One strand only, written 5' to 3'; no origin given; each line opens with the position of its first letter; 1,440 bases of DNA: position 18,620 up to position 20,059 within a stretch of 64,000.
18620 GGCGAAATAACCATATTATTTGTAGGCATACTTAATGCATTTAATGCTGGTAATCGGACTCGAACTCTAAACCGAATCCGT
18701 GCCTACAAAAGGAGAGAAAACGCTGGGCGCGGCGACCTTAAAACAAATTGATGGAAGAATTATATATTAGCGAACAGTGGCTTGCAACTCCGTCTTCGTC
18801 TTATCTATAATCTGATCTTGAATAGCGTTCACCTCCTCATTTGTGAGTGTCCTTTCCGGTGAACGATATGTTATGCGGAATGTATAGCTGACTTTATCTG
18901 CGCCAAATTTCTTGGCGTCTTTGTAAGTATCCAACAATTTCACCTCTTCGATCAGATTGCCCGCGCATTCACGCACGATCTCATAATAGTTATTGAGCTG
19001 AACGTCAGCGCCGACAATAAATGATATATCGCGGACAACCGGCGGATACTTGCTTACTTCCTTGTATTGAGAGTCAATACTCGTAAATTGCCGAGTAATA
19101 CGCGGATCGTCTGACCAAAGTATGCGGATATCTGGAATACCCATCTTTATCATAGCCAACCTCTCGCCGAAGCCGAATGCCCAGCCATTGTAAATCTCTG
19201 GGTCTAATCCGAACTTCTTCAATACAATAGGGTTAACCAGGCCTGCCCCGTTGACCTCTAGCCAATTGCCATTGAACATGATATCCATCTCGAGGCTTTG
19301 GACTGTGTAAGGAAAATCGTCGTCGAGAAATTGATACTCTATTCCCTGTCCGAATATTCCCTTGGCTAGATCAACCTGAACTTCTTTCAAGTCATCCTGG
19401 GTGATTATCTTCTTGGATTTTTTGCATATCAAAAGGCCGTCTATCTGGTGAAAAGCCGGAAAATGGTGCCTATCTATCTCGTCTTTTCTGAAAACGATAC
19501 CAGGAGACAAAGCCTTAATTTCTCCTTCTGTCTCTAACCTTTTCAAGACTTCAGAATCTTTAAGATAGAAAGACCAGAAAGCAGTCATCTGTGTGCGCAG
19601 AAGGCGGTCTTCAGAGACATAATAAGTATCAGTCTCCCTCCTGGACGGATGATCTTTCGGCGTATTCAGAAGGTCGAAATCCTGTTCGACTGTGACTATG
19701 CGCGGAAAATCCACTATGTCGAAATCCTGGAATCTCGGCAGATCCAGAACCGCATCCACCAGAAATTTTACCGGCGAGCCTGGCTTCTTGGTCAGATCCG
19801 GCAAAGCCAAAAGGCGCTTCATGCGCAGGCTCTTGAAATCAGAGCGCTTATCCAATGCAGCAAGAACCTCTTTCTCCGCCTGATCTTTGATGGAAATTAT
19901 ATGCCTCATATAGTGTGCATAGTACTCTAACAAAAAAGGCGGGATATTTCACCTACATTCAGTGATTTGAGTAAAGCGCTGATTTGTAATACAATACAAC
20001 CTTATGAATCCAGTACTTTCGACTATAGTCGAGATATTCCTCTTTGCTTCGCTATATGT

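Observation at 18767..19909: Single-chain PheRS: PheS core fused to the FDX-ACB domain, no pheT alongside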

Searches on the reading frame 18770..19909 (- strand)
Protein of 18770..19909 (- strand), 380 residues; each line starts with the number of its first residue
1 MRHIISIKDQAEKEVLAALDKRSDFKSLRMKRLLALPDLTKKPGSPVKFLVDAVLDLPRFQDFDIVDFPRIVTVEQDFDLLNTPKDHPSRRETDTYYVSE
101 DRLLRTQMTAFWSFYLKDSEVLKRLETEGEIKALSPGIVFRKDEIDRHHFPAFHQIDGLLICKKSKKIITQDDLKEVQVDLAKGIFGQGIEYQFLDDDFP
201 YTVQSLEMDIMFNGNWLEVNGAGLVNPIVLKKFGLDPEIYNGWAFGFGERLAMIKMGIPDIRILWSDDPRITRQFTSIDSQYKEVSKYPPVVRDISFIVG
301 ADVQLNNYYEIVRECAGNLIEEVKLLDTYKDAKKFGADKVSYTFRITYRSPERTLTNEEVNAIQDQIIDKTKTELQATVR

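Call 3: search_protein_families(library=pfam, proteins=[window:18770-19909:-], max_evalue=0.01)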
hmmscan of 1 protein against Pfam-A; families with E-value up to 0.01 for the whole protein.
window:18770-19909:- (380 aa): 2 families
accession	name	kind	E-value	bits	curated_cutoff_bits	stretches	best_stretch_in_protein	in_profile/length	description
PF01409.25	tRNA-synt_2d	-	2.4e-51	175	19.8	1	52-275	24-246/246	tRNA synthetases class II core domain (F)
PF03147.19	FDX-ACB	-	4.2e-26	91.7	31.1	1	286-380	1-94/94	Ferredoxin-fold anticodon binding domain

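Call 4: search_protein_families(library=ncbifam, proteins=[window:18770-19909:-], max_evalue=0.01)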
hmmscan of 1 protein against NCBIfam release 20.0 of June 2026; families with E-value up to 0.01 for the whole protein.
window:18770-19909:- (380 aa): 6 families
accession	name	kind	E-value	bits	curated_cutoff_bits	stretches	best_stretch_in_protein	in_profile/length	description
NF051887.1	PheS_related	equivalog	5.1e-73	246.2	300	1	47-369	14-344/349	PheS-related mystery ligase SrmL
TIGR00469.1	pheS_mito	equivalog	2.1e-70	237.6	258.35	2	189-374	256-446/451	phenylalanine--tRNA ligase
TIGR00468.1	pheS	equivalog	3.3e-46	158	237.45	1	63-276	90-323/324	phenylalanine--tRNA ligase subunit alpha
NF003210.0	PRK04172.1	equivalog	1.4e-30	106.6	350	1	99-274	329-490/496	phenylalanine--tRNA ligase subunit alpha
TIGR00472.1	pheT_bact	equivalog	1.3e-24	86.5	402.65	1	275-380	695-798/798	phenylalanine--tRNA ligase subunit beta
TIGR00470.1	sepS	equivalog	0.00012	20.7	380.65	1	98-264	179-340/533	O-phosphoserine--tRNA ligase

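Call 5: search_solved_structures(query=window:18770-19909:-, max_evalue=0.001, show_alignments=2)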
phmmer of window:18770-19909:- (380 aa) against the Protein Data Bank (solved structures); distinct sequences matched with E-value up to 0.001: 38.
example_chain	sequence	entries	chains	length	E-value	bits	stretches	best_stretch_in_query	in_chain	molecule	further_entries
8p8x_A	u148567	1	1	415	2.8e-53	184.6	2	170-366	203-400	Phenylalanine--tRNA ligase, mitochondrial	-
5mgu_A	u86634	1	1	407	1.1e-52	182.6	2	170-366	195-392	Phenylalanine--tRNA ligase, mitochondrial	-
5mgh_A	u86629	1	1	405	1.5e-52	182.2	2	170-366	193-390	Phenylalanine--tRNA ligase, mitochondrial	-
3cmq_A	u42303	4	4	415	1.7e-52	182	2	170-366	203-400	Phenylalanyl-tRNA synthetase, mitochondrial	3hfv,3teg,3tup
5mgv_A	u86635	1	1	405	2.8e-52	181.3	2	170-366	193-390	Phenylalanine--tRNA ligase, mitochondrial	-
5mgw_A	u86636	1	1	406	1.9e-51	178.5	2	170-366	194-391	Phenylalanine--tRNA ligase, mitochondrial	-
7n8y_A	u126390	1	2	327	4.3e-38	134.6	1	46-275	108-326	Phenylalanine--tRNA ligase alpha subunit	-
3pco_A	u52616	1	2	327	5.3e-38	134.3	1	46-275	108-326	Phenylalanyl-tRNA synthetase, alpha subunit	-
6oz5_A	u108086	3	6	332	5.6e-38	134.2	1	46-275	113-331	Phenylalanine--tRNA ligase alpha subunit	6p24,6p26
6p8t_C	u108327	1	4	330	6.6e-35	124.1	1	61-275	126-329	Phenylalanine--tRNA ligase alpha subunit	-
2rhq_A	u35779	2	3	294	8.8e-34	120.4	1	46-280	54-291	Phenylalanyl-tRNA synthetase alpha chain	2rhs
7daw_A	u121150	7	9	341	9.9e-32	113.7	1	45-274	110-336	Phenylalanine--tRNA ligase alpha subunit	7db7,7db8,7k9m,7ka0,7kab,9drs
9drt_A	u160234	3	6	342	1e-31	113.7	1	45-274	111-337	Phenylalanine--tRNA ligase alpha subunit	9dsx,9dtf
7k98_A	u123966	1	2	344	1e-31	113.6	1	45-274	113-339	Phenylalanine--tRNA ligase alpha subunit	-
9drv_A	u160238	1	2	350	1.1e-31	113.6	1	45-274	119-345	Phenylalanine--tRNA ligase alpha subunit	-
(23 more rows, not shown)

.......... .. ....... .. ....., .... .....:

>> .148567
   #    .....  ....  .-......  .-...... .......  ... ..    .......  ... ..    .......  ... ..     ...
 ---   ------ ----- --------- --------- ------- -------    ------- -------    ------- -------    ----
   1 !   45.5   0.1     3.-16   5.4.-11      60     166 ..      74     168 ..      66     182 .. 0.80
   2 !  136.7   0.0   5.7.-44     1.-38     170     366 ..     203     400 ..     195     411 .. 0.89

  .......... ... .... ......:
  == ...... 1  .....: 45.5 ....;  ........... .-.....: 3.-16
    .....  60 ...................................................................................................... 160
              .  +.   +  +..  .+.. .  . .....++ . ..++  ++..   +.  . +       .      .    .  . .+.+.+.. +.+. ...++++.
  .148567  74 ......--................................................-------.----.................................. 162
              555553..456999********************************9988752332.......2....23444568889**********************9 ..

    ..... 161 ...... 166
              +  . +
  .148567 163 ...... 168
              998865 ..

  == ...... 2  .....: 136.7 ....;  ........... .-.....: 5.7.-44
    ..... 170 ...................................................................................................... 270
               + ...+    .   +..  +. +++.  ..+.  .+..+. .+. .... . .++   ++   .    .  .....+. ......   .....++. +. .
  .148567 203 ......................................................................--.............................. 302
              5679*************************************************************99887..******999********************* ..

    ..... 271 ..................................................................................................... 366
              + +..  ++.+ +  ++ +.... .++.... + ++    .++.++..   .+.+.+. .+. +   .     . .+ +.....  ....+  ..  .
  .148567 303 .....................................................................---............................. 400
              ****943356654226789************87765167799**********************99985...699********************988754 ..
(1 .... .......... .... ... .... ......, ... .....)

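Call 10: find_homologous_proteins(query=window:18770-19909:-, max_evalue=1e-10)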
Query window:18770-19909:- (380 aa): 4854 proteins with E <= 1e-10 among 8000 candidates; the best 120 are listed.
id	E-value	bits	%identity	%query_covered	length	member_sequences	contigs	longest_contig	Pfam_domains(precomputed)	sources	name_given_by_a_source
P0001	9.7e-225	764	88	100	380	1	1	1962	PF03147.20,PF01409.26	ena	-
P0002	4.6e-224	761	91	97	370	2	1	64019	PF03147.20,PF01409.26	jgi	jgi:phenylalanyl-tRNA synthetase alpha chain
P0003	9.2e-224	760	88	100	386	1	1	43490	PF03147.20,PF01409.26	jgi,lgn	jgi:phenylalanyl-tRNA synthetase alpha chain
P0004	9.8e-224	760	87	100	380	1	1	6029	PF03147.20,PF01409.26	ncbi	-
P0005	1.3e-223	760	87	100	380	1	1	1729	PF03147.20,PF01409.26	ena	-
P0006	6.4e-219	745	88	97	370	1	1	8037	PF03147.20,PF01409.26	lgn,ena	-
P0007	2.4e-216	736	85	100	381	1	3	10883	PF03147.20,PF01409.26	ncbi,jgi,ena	-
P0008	6.8e-216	735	84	100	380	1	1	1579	PF03147.20,PF01409.26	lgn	-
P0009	2.9e-213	726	84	100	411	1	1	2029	PF03147.20,PF01409.26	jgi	jgi:phenylalanyl-tRNA synthetase alpha chain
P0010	1.0e-212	724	84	100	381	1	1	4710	PF03147.20,PF01409.26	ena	-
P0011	3.0e-212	723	83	100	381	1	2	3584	PF03147.20,PF01409.26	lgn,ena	-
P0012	1.8e-211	720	83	100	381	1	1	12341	PF03147.20,PF01409.26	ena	-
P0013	5.3e-210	715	84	100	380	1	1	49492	PF03147.20,PF01409.26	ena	-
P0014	1.1e-208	711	82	99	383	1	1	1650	PF03147.20,PF01409.26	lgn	-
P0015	2.4e-207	706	81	100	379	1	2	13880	PF03147.20,PF01409.26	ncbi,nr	ncbi:MAG: hypothetical protein KGI59_02585 [Patescibacteria group bacterium]|nr:hypothetical protein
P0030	2.2e-203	693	80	100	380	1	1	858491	PF03147.20,PF01409.26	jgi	jgi:phenylalanyl-tRNA synthetase alpha chain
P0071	7.2e-198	675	77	100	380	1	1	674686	PF03147.20,PF01409.26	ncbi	-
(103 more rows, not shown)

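Call 17: find_encoding_contigs(protein=P0030, flank=10000, max_places=3)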
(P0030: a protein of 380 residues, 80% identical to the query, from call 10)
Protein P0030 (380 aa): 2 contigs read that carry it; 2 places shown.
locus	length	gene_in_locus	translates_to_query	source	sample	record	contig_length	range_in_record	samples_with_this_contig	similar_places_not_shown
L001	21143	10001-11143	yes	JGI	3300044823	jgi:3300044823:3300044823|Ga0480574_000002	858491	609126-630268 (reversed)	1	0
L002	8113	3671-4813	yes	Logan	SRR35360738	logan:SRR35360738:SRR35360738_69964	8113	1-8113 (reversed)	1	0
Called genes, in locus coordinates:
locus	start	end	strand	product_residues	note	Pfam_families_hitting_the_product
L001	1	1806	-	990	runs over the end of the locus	PF02384:N6_Mtase, PF07669:Eco57I, PF01420:Methylase_S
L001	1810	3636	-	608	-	PF00270:DEAD (weak), PF04851:ResIII, PF18766:SWI2_SNF2, PF00271:Helicase_C, PF08463:EcoEI_R_C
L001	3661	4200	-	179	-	-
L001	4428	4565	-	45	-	-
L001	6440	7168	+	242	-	PF00318:Ribosomal_S2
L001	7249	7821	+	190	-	-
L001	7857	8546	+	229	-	PF25025:EF-Ts_N (weak), PF00889:EF_TS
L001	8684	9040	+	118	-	-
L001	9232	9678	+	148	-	PF16798:DUF5069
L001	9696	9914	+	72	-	PF07866:DUF1653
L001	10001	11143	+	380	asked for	PF01409:tRNA-synt_2d, PF03147:FDX-ACB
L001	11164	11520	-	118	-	-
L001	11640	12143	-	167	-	-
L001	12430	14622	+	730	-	PF02518:HATPase_c, PF00204:DNA_gyraseB, PF01751:Toprim, PF00986:DNA_gyraseB_C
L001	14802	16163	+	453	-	-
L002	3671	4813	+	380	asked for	PF01409:tRNA-synt_2d, PF03147:FDX-ACB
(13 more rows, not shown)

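Call 19: find_encoding_contigs(protein=P0071, flank=10000, max_places=2)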
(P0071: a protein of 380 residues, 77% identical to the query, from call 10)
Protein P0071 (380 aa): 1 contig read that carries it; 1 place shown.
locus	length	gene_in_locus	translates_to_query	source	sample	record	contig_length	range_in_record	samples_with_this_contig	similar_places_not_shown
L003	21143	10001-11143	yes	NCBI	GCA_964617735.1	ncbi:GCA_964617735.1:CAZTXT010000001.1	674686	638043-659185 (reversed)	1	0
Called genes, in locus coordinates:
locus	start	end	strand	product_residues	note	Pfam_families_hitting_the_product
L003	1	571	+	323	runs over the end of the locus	PF00389:2-Hacid_dh, PF03446:NAD_binding_2 (faint), PF02826:2-Hacid_dh_C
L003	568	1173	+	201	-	PF07963:N_methyl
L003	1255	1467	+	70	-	-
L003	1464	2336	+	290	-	PF07963:N_methyl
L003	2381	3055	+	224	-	PF01386:Ribosomal_L25p, PF14693:Ribosomal_TL5_C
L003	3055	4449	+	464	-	PF13406:SLT_2 (weak)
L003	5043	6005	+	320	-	PF03462:PCRF, PF00472:RF-1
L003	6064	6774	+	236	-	PF00318:Ribosomal_S2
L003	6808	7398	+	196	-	PF00889:EF_TS, PF25025:EF-Ts_N (weak)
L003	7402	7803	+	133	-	-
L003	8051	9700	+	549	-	PF01565:FAD_binding_4, PF02913:FAD-oxidase_C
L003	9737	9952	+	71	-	PF07866:DUF1653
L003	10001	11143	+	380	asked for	PF01409:tRNA-synt_2d, PF03147:FDX-ACB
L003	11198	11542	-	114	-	-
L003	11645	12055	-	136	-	-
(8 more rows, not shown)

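Call 30: predict_structure(protein=window:18770-19909:-)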
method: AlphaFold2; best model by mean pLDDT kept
length: 380 residues; sequences in the alignment: 1
mean_pLDDT: 37.3   pTM: 0.29
mean pLDDT of the five models: 37.3, 36.5, 36.3, 28.8, 27.9
residues with pLDDT >= 90: 0; 70-90: 66; 50-70: 26; < 50: 288
segments of 3 or more residues with pLDDT < 50: 1-287
pLDDT, mean of each block of 10 residues (from residue 1): 23 30 24 25 30 28 22 21 26 22 24 26 31 24 27 26 28 24 21 21 24 28 32 36 27 23 25 23 41 76 68 75 71 63 78 77 84 66
secondary structure, 60 per line:
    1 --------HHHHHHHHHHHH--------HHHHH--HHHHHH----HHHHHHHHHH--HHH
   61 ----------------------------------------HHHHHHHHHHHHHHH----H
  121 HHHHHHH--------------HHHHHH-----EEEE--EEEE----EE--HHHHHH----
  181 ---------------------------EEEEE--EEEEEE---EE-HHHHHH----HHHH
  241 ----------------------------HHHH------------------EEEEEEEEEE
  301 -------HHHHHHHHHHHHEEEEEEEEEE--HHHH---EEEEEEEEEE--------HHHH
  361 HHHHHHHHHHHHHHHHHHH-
elements in order: H9-20 H29-33 H36-41 H46-55 H101-115 H120-127 H142-147 E153-156 E159-162 H171-176 E208-212 E215-220 H227-232 H237-240 H269-272 E291-300 H308-319 E320-329 H332-335 E339-348 H357-379

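Call 34: search_protein_representatives(protein=window:18770-19909:-)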
Query: 380 residues. Proteins with E-value up to 0.001 (for the whole library): 10868; up to 1e-10: 2125; up to 1e-30: 238. The best 150 are listed.
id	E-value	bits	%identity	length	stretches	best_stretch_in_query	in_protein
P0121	1.8e-115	402.5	49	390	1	7-380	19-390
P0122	7.3e-113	393.9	52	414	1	14-379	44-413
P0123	2.8e-98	345.9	53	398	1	14-314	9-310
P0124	2.1e-91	323.3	55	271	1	112-380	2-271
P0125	2.6e-91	322.9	49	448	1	14-375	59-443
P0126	1.1e-84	301.1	42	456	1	13-380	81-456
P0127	1.0e-82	294.6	53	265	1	123-379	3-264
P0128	1.2e-76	274.7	48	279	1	8-274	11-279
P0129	3.0e-71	256.9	51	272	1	50-299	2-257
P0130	7.4e-70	252.3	60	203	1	180-379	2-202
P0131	2.7e-64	234.1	42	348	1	41-369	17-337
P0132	1.8e-63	231.3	54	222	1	3-235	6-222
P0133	8.0e-62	225.9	60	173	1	2-174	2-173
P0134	3.5e-61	223.8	37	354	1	42-370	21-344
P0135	1.5e-57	211.9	48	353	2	170-372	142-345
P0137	9.5e-57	209.2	41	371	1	43-379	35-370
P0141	4.3e-55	203.7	43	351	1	39-368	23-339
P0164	1.3e-48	182.5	36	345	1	43-379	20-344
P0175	3.8e-46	174.3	41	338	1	42-367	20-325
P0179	9.5e-45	169.7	38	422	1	27-367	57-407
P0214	1.0e-39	153.2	41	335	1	45-275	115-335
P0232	5.0e-38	147.6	39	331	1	16-275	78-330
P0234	8.0e-38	146.9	44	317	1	38-275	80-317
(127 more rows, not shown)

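Call 36: search_protein_families(library=ncbifam, proteins=[P0121, P0122, P0125, P0126, P0131, P0134, P0137, P0141, P0164, P0175], max_evalue=1e-20)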
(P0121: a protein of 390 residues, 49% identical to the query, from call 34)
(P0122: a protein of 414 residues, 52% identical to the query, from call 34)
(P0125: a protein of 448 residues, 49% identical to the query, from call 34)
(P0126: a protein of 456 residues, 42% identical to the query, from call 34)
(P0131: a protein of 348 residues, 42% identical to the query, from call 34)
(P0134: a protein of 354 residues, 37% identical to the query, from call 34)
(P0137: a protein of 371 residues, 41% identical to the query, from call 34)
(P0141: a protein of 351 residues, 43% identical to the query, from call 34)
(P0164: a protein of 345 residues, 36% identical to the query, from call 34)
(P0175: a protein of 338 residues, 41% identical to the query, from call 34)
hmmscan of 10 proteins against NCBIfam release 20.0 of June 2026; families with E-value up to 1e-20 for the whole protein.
P0121 (390 aa): 5 families
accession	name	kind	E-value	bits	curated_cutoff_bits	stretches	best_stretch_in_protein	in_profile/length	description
TIGR00469.1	pheS_mito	equivalog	1.7e-78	264.3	258.35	1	199-386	256-448/451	phenylalanine--tRNA ligase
NF051887.1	PheS_related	equivalog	2.6e-73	247.1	300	1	72-375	32-340/349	PheS-related mystery ligase SrmL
TIGR00468.1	pheS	equivalog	4.8e-50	170.6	237.45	1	57-286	74-322/324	phenylalanine--tRNA ligase subunit alpha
NF003210.0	PRK04172.1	equivalog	4.9e-40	137.8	350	1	112-287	332-492/496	phenylalanine--tRNA ligase subunit alpha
TIGR00472.1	pheT_bact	equivalog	6.3e-21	74.3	402.65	1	285-390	694-798/798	phenylalanine--tRNA ligase subunit beta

P0122 (414 aa): 4 families
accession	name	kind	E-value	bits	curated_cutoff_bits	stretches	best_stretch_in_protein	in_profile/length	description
NF051887.1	PheS_related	equivalog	3.6e-75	253.2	300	1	93-406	33-347/349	PheS-related mystery ligase SrmL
TIGR00469.1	pheS_mito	equivalog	6.4e-61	206.4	258.35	1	225-408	262-446/451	phenylalanine--tRNA ligase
TIGR00468.1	pheS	equivalog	1.9e-49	168.7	237.45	1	131-302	158-318/324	phenylalanine--tRNA ligase subunit alpha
NF003210.0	PRK04172.1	equivalog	3.9e-37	128.2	350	1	132-299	332-484/496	phenylalanine--tRNA ligase subunit alpha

P0125 (448 aa): 4 families
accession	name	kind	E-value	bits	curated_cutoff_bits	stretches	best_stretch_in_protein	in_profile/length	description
NF051887.1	PheS_related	equivalog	3.4e-65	220.4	300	1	85-440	11-347/349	PheS-related mystery ligase SrmL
TIGR00469.1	pheS_mito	equivalog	8.1e-53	179.7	258.35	1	219-436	235-440/451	phenylalanine--tRNA ligase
TIGR00468.1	pheS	equivalog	6.3e-41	140.7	237.45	1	75-322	60-320/324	phenylalanine--tRNA ligase subunit alpha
NF003210.0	PRK04172.1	equivalog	1.1e-28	100.3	350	1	149-319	331-486/496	phenylalanine--tRNA ligase subunit alpha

P0126 (456 aa): 4 families
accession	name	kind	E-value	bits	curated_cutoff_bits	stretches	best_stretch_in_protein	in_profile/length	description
NF051887.1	PheS_related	equivalog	9.4e-65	219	300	1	113-447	11-346/349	PheS-related mystery ligase SrmL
TIGR00469.1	pheS_mito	equivalog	6.9e-52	176.6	258.35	1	253-440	245-436/451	phenylalanine--tRNA ligase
TIGR00468.1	pheS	equivalog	3.5e-45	154.6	237.45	1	74-348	30-319/324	phenylalanine--tRNA ligase subunit alpha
NF003210.0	PRK04172.1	equivalog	2.9e-27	95.6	350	1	168-346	323-486/496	phenylalanine--tRNA ligase subunit alpha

P0131 (348 aa): 4 families
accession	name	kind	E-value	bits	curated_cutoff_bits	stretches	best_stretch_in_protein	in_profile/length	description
TIGR00469.1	pheS_mito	equivalog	6.5e-92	308.5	258.35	2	163-345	259-449/451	phenylalanine--tRNA ligase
NF051887.1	PheS_related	equivalog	6.1e-69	232.7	300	1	19-341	10-348/349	PheS-related mystery ligase SrmL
TIGR00468.1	pheS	equivalog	1.7e-44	152.4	237.45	1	75-246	156-323/324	phenylalanine--tRNA ligase subunit alpha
NF003210.0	PRK04172.1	equivalog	2.5e-35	122.3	350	1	74-245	328-491/496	phenylalanine--tRNA ligase subunit alpha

P0134 (354 aa): 4 families
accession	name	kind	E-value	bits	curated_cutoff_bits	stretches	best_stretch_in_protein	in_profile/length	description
TIGR00469.1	pheS_mito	equivalog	2e-78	264.1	258.35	2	167-343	254-441/451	phenylalanine--tRNA ligase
NF051887.1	PheS_related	equivalog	1.6e-74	251.2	300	1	23-346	11-347/349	PheS-related mystery ligase SrmL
TIGR00468.1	pheS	equivalog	1.6e-51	175.5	237.45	1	11-254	59-322/324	phenylalanine--tRNA ligase subunit alpha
NF003210.0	PRK04172.1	equivalog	1.1e-32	113.6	350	1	80-254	330-491/496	phenylalanine--tRNA ligase subunit alpha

P0137 (371 aa): 4 families
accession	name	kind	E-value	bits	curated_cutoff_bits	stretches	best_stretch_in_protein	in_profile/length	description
TIGR00469.1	pheS_mito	equivalog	3.4e-90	302.9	258.35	2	188-368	258-449/451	phenylalanine--tRNA ligase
NF051887.1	PheS_related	equivalog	4.9e-61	206.8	300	1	32-363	10-347/349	PheS-related mystery ligase SrmL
TIGR00468.1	pheS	equivalog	9.5e-40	136.8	237.45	1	33-270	71-323/324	phenylalanine--tRNA ligase subunit alpha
NF003210.0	PRK04172.1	equivalog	6.3e-30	104.5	350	1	91-267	330-489/496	phenylalanine--tRNA ligase subunit alpha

P0141 (351 aa): 4 families
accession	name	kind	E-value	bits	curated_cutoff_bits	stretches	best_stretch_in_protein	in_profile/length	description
TIGR00469.1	pheS_mito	equivalog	3.6e-84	283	258.35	2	160-348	258-449/451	phenylalanine--tRNA ligase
NF051887.1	PheS_related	equivalog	2.1e-81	273.8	300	1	26-343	9-347/349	PheS-related mystery ligase SrmL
TIGR00468.1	pheS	equivalog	4.8e-53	180.5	237.45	1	85-243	157-322/324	phenylalanine--tRNA ligase subunit alpha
NF003210.0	PRK04172.1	equivalog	2.1e-43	148.9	350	1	85-242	330-490/496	phenylalanine--tRNA ligase subunit alpha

P0164 (345 aa): 4 families
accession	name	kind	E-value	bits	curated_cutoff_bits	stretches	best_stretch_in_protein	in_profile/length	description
TIGR00469.1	pheS_mito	equivalog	1.5e-91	307.3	258.35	2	152-341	251-448/451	phenylalanine--tRNA ligase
NF051887.1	PheS_related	equivalog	1.2e-67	228.5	300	1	19-337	9-347/349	PheS-related mystery ligase SrmL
TIGR00468.1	pheS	equivalog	6.5e-48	163.6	237.45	1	36-243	84-323/324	phenylalanine--tRNA ligase subunit alpha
NF003210.0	PRK04172.1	equivalog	2.3e-34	119.1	350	1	80-243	332-492/496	phenylalanine--tRNA ligase subunit alpha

P0175 (338 aa): 4 families
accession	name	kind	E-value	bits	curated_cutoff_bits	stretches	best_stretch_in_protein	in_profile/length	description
TIGR00469.1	pheS_mito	equivalog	1.1e-79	268.2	258.35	2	160-335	264-449/451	phenylalanine--tRNA ligase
NF051887.1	PheS_related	equivalog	1.3e-67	228.3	300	1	41-329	33-346/349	PheS-related mystery ligase SrmL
TIGR00468.1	pheS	equivalog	7.2e-44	150.3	237.45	1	18-239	67-323/324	phenylalanine--tRNA ligase subunit alpha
NF003210.0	PRK04172.1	equivalog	4.9e-38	131.2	350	1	80-234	332-487/496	phenylalanine--tRNA ligase subunit alpha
